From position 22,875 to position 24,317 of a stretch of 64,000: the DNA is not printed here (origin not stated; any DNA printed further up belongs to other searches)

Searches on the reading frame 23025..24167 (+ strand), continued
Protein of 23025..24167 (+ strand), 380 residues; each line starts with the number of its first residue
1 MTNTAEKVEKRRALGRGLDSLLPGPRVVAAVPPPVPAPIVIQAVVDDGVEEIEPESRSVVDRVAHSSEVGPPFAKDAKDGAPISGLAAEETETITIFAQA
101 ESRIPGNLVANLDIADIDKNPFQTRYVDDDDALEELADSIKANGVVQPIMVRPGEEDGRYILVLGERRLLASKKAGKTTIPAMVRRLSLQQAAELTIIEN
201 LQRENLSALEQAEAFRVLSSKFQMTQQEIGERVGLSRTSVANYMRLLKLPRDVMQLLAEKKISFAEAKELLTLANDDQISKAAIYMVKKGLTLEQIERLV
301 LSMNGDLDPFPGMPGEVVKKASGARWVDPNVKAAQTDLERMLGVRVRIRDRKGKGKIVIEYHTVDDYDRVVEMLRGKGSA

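Call 44: find_homologous_proteins(query=A2)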
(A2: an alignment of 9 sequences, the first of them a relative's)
Query A2 (9 sequences) (417 aa, profile of the alignment): 7443 proteins with E <= 0.001 among 8000 candidates; the best 120 are listed.
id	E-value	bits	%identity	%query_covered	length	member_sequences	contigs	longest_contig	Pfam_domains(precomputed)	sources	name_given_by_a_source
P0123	5.6e-170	584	51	95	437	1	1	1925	PF17762.9,PF23552.3,PF02195.27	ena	-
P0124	8.5e-167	574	100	100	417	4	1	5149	PF17762.9,PF23552.3,PF02195.27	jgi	jgi:ParB family chromosome partitioning protein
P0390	3.2e-165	568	97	95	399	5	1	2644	PF17762.9,PF23552.3,PF02195.27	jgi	jgi:ParB family chromosome partitioning protein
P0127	1.2e-160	553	60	65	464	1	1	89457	PF17762.9,PF23552.3,PF02195.27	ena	-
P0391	1.5e-160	553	80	95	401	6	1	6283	PF17762.9,PF23552.3,PF02195.27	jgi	jgi:ParB family chromosome partitioning protein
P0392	4.6e-160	551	71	95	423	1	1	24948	PF17762.9,PF13545.13,PF23552.3,PF02195.27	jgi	jgi:ParB family transcriptional regulator, chromosome partitioning protein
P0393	6.0e-160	551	80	95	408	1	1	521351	PF17762.9,PF23552.3,PF02195.27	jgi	jgi:ParB family chromosome partitioning protein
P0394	6.1e-160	551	81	95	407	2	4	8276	PF17762.9,PF23552.3,PF02195.27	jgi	jgi:ParB family chromosome partitioning protein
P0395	6.4e-160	551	75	96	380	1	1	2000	PF17762.9,PF23552.3,PF02195.27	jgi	-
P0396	1.2e-159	550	84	96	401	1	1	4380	PF17762.9,PF23552.3,PF02195.27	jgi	jgi:ParB family transcriptional regulator, chromosome partitioning protein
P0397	1.9e-159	549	80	95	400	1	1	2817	PF17762.9,PF23552.3,PF02195.27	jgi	jgi:ParB family transcriptional regulator, chromosome partitioning protein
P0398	3.1e-159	549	76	95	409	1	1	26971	PF17762.9,PF13545.13,PF23552.3,PF02195.27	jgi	jgi:ParB family chromosome partitioning protein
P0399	3.5e-159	548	71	96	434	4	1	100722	PF17762.9,PF13545.13,PF23552.3,PF02195.27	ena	-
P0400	4.1e-159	548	75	95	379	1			PF17762.9,PF23552.3,PF02195.27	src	-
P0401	4.6e-159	548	74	95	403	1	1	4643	PF17762.9,PF23552.3,PF02195.27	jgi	jgi:ParB family transcriptional regulator, chromosome partitioning protein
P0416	3.0e-158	545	69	93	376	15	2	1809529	PF17762.9,PF13545.13,PF23552.3,PF02195.27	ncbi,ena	-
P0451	4.8e-157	541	55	95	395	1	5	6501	PF17762.9,PF23552.3,PF02195.27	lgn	-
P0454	6.3e-157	541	64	68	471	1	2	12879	PF17762.9,PF23552.3,PF02195.27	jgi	jgi:ParB family chromosome partitioning protein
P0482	4.9e-156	538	66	95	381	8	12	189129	PF17762.9,PF13545.13,PF23552.3,PF02195.27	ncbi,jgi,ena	jgi:ParB family chromosome partitioning protein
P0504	2.0e-155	536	66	68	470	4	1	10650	PF17762.9,PF23552.3,PF02195.27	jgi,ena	-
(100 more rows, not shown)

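Call 46: find_encoding_contigs(protein=P0393, flank=10000, max_places=1)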
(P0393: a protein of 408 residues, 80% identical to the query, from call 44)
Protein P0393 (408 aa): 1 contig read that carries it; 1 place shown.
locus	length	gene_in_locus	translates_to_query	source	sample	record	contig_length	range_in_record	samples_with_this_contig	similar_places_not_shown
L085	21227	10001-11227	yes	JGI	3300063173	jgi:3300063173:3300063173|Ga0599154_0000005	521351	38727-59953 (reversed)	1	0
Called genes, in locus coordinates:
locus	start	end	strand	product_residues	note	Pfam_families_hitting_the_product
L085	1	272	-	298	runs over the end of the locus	-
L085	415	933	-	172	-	PF12802:MarR_2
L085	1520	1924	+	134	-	-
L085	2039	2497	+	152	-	-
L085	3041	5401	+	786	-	-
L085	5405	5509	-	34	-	-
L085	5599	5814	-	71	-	-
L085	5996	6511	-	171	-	-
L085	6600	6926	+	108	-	-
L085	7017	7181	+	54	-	-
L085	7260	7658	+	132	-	-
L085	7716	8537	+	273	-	PF02527:GidB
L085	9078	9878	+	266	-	PF00142:Fer4_NifH (weak), PF01656:CbiA, PF06564:CBP_BcsQ (weak), PF09140:MipZ (faint), PF10609:ParA (weak), PF13614:AAA_31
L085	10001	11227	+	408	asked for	PF02195:ParB_N, PF17762:HTH_ParB, PF23552:ParB_C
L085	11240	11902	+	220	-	PF13302:Acetyltransf_3, PF00583:Acetyltransf_1 (weak)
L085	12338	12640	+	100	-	-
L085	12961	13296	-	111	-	-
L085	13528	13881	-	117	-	PF01740:STAS, PF13466:STAS_2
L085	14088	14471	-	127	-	-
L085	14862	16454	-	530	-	PF00691:OmpA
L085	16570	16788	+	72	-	-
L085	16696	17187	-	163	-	PF11138:DUF2911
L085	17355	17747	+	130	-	-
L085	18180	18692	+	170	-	PF05163:DinB, PF11716:MDMPI_N (faint), PF12867:DinB_2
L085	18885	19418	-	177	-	PF16694:Cytochrome_P460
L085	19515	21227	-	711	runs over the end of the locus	PF02897:Peptidase_S9_N, PF00326:Peptidase_S9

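Call 47: find_encoding_contigs(protein=P0416, flank=10000, max_places=1)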
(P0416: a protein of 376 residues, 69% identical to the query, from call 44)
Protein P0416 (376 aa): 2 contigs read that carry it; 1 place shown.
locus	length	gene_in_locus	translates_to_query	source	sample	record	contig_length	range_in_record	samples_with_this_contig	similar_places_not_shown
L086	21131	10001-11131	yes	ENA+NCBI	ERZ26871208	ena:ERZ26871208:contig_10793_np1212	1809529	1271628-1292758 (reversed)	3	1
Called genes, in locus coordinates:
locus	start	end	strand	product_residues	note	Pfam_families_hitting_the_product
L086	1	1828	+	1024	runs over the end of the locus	PF00873:ACR_tran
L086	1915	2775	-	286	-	-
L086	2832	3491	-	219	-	-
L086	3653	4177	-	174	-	PF12802:MarR_2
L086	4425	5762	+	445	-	-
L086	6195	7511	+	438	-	-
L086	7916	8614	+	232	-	PF02527:GidB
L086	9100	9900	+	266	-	PF00142:Fer4_NifH (faint), PF01656:CbiA, PF02374:ArsA_ATPase (faint), PF09140:MipZ (faint), PF10609:ParA (weak), PF13614:AAA_31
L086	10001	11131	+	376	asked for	PF02195:ParB_N, PF17762:HTH_ParB, PF13545:HTH_Crp_2 (faint), PF23552:ParB_C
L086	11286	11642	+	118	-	PF01740:STAS, PF13466:STAS_2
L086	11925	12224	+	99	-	-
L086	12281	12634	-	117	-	PF01740:STAS, PF13466:STAS_2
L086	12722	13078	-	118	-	-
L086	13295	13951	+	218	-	PF06262:Zincin_1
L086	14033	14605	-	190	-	-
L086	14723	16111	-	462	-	PF05598:DUF772, PF01609:DDE_Tnp_1, PF13751:DDE_Tnp_1_6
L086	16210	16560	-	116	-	-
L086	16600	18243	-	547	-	PF00691:OmpA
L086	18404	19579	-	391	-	PF14870:PSII_BNR (faint), PF15902:Sortilin-Vps10 (faint), PF02012:BNR (faint)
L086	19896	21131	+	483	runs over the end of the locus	PF03743:TrbI (faint)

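Call 48: find_encoding_contigs(protein=P0127, flank=10000, max_places=1)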
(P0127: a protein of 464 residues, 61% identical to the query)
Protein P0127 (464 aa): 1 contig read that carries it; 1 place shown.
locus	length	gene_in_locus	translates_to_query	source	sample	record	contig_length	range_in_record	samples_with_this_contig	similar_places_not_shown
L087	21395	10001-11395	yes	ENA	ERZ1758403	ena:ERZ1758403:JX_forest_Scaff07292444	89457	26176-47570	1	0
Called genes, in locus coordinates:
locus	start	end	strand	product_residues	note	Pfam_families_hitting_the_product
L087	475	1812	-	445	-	PF11949:DUF3466 (faint)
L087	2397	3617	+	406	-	PF12833:HTH_18, PF06029:AlkA_N, PF00730:HhH-GPD (weak)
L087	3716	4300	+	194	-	PF13489:Methyltransf_23 (weak)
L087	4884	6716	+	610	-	PF07610:DUF1573 (faint), PF12371:TMEM131_like_N (faint), PF15780:ASH, PF22073:Cep192_D4 (weak), PF22544:HYDIN_VesB_CFA65-like_Ig, PF15780:ASH (weak), PF22073:Cep192_D4 (weak)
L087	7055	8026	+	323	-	PF02527:GidB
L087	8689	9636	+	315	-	PF00142:Fer4_NifH (weak), PF01656:CbiA, PF06564:CBP_BcsQ (faint), PF09140:MipZ (faint), PF10609:ParA (weak), PF13614:AAA_31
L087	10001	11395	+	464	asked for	PF02195:ParB_N, PF17762:HTH_ParB, PF23552:ParB_C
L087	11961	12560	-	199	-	PF01641:SelR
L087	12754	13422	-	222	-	PF01625:PMSR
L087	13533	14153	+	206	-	PF01726:LexA_DNA_bind, PF00717:Peptidase_S24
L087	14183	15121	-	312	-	PF03544:TonB_C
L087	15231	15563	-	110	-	PF00085:Thioredoxin, PF13098:Thioredoxin_2, PF13905:Thioredoxin_8 (faint)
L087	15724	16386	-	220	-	PF00034:Cytochrom_C, PF13442:Cytochrome_CBB3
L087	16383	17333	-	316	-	-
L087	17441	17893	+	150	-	PF01475:FUR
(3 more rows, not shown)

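Call 49: find_encoding_contigs(protein=P0482, flank=10000, max_places=1)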
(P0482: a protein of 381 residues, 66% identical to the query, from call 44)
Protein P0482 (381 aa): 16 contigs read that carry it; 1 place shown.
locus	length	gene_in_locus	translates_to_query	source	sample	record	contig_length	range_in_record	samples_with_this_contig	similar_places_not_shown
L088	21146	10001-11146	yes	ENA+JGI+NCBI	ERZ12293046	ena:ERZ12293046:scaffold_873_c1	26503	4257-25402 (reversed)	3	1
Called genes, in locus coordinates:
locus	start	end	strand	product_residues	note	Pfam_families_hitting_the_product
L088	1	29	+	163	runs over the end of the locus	PF11138:DUF2911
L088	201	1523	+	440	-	PF14870:PSII_BNR (faint), PF15902:Sortilin-Vps10 (faint), PF02012:BNR (faint)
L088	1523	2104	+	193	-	-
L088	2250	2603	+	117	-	PF01740:STAS, PF13466:STAS_2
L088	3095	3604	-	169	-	PF10604:Polyketide_cyc2, PF08327:AHSA1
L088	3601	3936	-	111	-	PF12840:HTH_20, PF01022:HTH_5, PF12802:MarR_2, PF13412:HTH_24 (faint)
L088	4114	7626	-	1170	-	PF13620:CarboxypepD_reg, PF17210:SdrD_B (weak), PF22904:NOMO1-like_2nd (weak), PF25183:OMP_b-brl_4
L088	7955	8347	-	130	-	-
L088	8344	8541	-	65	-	-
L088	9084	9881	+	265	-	PF00142:Fer4_NifH (faint), PF01656:CbiA, PF02374:ArsA_ATPase (faint), PF06564:CBP_BcsQ (weak), PF09140:MipZ (faint), PF10609:ParA (weak), PF13614:AAA_31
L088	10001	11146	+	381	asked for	PF02195:ParB_N, PF13545:HTH_Crp_2 (faint), PF17762:HTH_ParB, PF23552:ParB_C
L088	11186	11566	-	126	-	PF05635:23S_rRNA_IVP, PF22296:bAvd (weak)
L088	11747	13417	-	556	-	PF01555:N6_N4_Mtase, PF04471:Mrr_cat (faint), PF22722:NA-iREase1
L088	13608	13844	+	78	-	-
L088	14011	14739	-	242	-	PF02527:GidB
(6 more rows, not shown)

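Call 70: search_protein_families(library=ncbifam, proteins=[window:23025-24164:+])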
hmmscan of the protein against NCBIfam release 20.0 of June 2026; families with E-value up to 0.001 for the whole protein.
window:23025-24164:+ (380 aa): 7 families
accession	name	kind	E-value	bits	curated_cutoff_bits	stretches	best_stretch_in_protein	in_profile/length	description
TIGR04285.1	nucleoid_noc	exception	1.9e-53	181.4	315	1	109-304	2-195/255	nucleoid occlusion protein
TIGR00180.1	parB_part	domain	2.1e-49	167.8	58.45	1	110-278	6-176/186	ParB/RepB/Spo0J family partition protein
TIGR03734.1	PRTRC_parB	hypoth_equivalog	3.8e-29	101.6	278.6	1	124-307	8-193/555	PRTRC system ParB family protein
TIGR03454.1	partition_RepB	equivalog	1.1e-20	74.3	201.5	1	104-255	59-210/325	plasmid partitioning protein RepB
NF010440.0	PRK13866.1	equivalog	7.2e-13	48.4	522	1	105-213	61-170/336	plasmid partitioning protein RepB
NF010406.0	PRK13832.1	subfamily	2e-10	39.8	640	1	112-247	7-142/578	plasmid partitioning protein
NF053625.1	SerKinSerKArch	equivalog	0.00061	19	380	1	114-184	18-87/244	ADP-dependent L-serine kinase SerK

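Call 73: find_encoding_contigs(protein=P0454, flank=6000, max_places=2)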
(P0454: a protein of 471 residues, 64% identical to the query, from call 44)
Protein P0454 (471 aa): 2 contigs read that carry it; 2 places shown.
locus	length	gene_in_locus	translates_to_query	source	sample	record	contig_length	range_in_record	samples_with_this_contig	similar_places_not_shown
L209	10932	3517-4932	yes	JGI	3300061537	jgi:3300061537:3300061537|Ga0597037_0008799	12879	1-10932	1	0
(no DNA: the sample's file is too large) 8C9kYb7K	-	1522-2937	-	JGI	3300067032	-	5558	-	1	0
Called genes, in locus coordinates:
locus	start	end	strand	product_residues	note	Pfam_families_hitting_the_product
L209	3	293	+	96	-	?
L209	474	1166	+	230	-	PF01548:DEDD_Tnp_IS110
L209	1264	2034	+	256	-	PF02527:GidB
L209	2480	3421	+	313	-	PF00142:Fer4_NifH (faint), PF01656:CbiA, PF06564:CBP_BcsQ (weak), PF09140:MipZ (faint), PF10609:ParA (weak), PF13614:AAA_31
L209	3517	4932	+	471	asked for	PF02195:ParB_N, PF17762:HTH_ParB, PF23552:ParB_C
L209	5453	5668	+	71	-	PF00581:Rhodanese (weak)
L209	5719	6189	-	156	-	-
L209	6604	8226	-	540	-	PF00691:OmpA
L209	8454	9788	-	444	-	-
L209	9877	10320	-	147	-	PF07045:DUF1330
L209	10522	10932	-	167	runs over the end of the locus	PF11138:DUF2911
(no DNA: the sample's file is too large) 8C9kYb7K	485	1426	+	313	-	PF00142:Fer4_NifH (faint), PF01656:CbiA, PF06564:CBP_BcsQ (weak), PF09140:MipZ (faint), PF10609:ParA (weak), PF13614:AAA_31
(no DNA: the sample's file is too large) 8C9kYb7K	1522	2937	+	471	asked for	PF02195:ParB_N, PF17762:HTH_ParB, PF23552:ParB_C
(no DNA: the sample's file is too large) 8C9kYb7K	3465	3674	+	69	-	PF00581:Rhodanese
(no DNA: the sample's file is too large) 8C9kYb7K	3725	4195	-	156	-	-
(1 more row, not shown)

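Call 74: find_encoding_contigs(protein=P0504, flank=6000, max_places=2)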
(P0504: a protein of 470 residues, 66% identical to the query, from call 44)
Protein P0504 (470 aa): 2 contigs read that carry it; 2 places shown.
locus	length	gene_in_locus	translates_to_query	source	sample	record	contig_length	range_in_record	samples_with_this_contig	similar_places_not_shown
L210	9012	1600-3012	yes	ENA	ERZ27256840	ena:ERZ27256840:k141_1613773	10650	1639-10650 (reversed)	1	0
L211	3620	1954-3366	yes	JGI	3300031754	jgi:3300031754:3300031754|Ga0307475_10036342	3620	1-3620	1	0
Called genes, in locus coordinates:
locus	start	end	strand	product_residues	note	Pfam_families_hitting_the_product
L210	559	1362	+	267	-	PF00142:Fer4_NifH (faint), PF01656:CbiA, PF02374:ArsA_ATPase (weak), PF06564:CBP_BcsQ (weak), PF09140:MipZ, PF10609:ParA (weak), PF13614:AAA_31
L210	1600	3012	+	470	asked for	PF02195:ParB_N, PF17762:HTH_ParB, PF23552:ParB_C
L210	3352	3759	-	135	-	-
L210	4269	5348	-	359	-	-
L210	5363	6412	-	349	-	-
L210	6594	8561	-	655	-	PF02927:CelD_N, PF00759:Glyco_hydro_9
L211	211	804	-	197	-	-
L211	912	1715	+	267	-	PF00142:Fer4_NifH (faint), PF01656:CbiA, PF02374:ArsA_ATPase (weak), PF06564:CBP_BcsQ (weak), PF09140:MipZ, PF10609:ParA (weak), PF13614:AAA_31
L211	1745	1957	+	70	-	-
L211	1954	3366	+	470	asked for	PF02195:ParB_N, PF17762:HTH_ParB, PF23552:ParB_C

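Call 75: find_encoding_contigs(protein=P0451, flank=6000, max_places=3)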
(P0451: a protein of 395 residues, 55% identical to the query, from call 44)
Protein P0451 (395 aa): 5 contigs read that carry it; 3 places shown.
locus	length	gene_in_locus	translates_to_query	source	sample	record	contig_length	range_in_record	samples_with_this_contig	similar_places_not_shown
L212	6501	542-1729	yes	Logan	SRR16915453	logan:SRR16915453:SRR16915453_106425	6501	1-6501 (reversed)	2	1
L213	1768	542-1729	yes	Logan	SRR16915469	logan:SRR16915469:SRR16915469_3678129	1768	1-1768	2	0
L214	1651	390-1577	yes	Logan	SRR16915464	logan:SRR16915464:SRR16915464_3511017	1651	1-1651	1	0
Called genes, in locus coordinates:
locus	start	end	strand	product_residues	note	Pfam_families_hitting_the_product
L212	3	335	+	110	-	?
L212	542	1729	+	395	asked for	PF02195:ParB_N, PF17762:HTH_ParB, PF23552:ParB_C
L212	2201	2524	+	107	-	PF03992:ABM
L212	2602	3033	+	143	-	PF07366:SnoaL, PF12680:SnoaL_2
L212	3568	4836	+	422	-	-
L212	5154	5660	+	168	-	PF14340:DUF4395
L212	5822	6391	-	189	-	-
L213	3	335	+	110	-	?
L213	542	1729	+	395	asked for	PF02195:ParB_N, PF17762:HTH_ParB, PF23552:ParB_C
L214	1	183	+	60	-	?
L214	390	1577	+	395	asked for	PF02195:ParB_N, PF17762:HTH_ParB, PF23552:ParB_C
